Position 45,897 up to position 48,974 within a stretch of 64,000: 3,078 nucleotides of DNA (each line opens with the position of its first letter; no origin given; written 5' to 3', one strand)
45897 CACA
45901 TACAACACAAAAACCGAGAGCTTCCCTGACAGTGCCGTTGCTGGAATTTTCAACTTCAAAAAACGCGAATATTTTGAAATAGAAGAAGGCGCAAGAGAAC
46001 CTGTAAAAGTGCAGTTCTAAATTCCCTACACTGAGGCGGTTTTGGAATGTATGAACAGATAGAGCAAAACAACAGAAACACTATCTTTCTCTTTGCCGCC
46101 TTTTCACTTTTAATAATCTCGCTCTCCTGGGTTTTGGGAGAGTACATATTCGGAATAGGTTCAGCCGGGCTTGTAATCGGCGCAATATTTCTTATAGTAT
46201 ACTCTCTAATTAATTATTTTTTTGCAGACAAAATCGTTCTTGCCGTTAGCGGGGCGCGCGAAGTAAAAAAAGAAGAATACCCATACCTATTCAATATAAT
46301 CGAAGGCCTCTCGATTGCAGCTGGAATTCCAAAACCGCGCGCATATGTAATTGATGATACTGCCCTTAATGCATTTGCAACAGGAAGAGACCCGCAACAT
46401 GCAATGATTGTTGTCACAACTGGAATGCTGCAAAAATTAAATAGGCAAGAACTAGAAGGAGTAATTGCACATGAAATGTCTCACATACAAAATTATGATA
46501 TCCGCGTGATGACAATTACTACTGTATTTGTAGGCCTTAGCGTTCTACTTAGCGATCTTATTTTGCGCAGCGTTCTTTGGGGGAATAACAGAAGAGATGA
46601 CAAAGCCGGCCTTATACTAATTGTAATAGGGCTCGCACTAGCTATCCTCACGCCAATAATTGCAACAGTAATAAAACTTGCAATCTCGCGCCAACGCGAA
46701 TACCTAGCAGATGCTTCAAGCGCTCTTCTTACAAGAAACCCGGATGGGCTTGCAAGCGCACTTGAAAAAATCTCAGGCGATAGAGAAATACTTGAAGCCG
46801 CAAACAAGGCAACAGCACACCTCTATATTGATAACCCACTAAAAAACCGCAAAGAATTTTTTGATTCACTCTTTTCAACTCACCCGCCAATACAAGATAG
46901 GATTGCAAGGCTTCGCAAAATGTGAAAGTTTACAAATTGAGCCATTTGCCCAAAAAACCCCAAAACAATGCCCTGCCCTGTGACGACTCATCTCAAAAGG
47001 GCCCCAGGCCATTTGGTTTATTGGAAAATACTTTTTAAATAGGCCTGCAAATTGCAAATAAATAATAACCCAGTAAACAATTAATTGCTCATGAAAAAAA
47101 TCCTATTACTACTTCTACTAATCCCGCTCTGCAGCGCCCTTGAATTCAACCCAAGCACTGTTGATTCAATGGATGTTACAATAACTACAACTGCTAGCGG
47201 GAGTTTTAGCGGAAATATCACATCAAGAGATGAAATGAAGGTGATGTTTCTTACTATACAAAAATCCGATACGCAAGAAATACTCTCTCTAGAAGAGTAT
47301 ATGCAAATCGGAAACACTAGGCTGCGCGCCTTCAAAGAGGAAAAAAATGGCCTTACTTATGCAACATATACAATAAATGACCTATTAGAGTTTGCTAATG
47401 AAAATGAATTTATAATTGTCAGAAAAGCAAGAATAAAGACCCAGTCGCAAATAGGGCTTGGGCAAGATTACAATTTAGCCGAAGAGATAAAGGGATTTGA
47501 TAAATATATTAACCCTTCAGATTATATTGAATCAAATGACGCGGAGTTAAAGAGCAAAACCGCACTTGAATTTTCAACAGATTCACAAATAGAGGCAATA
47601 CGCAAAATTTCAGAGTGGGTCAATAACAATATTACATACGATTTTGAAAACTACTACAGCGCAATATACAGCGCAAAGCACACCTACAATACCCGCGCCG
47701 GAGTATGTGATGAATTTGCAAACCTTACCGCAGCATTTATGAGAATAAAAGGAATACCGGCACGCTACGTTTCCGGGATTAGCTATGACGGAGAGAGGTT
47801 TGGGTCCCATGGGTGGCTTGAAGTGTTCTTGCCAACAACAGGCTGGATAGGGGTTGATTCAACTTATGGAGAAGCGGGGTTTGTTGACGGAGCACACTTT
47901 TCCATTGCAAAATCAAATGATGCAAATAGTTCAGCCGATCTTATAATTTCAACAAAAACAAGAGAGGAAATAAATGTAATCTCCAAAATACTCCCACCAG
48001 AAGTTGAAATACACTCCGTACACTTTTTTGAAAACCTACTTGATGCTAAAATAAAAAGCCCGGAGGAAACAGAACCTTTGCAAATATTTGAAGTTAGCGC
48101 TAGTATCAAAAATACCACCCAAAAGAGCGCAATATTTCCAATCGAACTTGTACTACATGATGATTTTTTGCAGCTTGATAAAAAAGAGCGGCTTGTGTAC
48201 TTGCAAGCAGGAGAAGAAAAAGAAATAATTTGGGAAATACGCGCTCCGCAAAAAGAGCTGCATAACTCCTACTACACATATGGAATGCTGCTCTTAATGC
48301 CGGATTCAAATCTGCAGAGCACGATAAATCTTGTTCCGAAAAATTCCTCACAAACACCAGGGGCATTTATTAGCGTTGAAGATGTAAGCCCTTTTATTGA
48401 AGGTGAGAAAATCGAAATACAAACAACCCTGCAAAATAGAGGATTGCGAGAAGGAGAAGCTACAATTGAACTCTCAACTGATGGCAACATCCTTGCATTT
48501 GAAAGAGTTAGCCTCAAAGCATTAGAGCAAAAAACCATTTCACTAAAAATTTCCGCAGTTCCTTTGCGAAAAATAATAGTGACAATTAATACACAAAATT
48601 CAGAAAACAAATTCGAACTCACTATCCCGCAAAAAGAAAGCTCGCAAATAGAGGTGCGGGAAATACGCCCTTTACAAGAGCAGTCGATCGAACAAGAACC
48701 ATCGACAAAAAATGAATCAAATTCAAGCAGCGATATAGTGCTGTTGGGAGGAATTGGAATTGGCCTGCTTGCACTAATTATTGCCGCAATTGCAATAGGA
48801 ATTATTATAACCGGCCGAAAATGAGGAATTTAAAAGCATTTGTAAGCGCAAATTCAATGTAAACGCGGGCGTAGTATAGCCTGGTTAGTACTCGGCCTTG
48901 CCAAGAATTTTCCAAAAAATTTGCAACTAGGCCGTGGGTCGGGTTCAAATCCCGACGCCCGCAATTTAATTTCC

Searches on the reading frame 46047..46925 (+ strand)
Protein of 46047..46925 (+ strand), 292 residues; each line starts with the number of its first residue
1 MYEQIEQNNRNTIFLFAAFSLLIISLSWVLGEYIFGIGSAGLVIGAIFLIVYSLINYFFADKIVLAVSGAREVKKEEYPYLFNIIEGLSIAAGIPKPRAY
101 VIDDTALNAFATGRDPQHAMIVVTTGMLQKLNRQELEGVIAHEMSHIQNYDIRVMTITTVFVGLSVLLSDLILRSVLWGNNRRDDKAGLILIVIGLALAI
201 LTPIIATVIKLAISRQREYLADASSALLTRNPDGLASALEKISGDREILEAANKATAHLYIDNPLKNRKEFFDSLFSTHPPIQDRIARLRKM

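Call 62: search_protein_families(library=pfam, proteins=[window:46047-46925:+], max_evalue=0.001)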
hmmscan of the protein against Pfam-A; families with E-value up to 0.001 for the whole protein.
window:46047-46925:+ (292 aa): 2 families
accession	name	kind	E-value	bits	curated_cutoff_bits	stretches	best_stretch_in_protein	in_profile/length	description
PF01435.24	Peptidase_M48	-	6.8e-34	117.8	20.3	1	79-291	5-184/186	Peptidase family M48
PF05569.17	Peptidase_M56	-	0.00017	21.3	31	1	118-161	175-218/296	BlaR1 peptidase M56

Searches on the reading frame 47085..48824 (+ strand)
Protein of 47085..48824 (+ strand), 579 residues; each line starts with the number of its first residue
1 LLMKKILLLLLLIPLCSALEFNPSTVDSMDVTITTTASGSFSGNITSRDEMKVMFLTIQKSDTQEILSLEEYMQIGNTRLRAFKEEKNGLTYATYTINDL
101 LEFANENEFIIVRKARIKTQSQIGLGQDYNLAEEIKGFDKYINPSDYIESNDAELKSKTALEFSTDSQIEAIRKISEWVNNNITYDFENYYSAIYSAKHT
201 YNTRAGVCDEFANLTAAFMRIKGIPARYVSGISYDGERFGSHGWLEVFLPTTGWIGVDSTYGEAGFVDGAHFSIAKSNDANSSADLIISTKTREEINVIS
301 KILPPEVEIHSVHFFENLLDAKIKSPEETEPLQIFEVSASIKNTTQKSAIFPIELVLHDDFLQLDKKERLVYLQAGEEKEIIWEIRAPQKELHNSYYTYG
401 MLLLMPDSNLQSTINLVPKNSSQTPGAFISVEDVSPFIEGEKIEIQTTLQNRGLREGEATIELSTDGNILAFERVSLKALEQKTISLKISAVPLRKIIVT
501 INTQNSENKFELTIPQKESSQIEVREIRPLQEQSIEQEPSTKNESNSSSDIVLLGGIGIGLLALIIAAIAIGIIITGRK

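Call 62: search_protein_families(library=pfam, proteins=[window:47085-48824:+], max_evalue=0.001)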
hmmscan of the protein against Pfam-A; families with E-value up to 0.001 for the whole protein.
window:47085-48824:+ (579 aa): 3 families
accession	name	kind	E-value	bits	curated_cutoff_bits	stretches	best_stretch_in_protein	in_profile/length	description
PF01841.26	Transglut_core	-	9.6e-24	84.2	23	1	165-258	11-107/108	Transglutaminase-like superfamily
PF04473.18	DUF553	-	1.5e-10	41.1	20.5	1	160-243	7-98/140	Transglutaminase-like domain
PF13471.12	Transglut_core3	-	0.00033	21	26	1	184-247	35-97/117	Transglutaminase-like superfamily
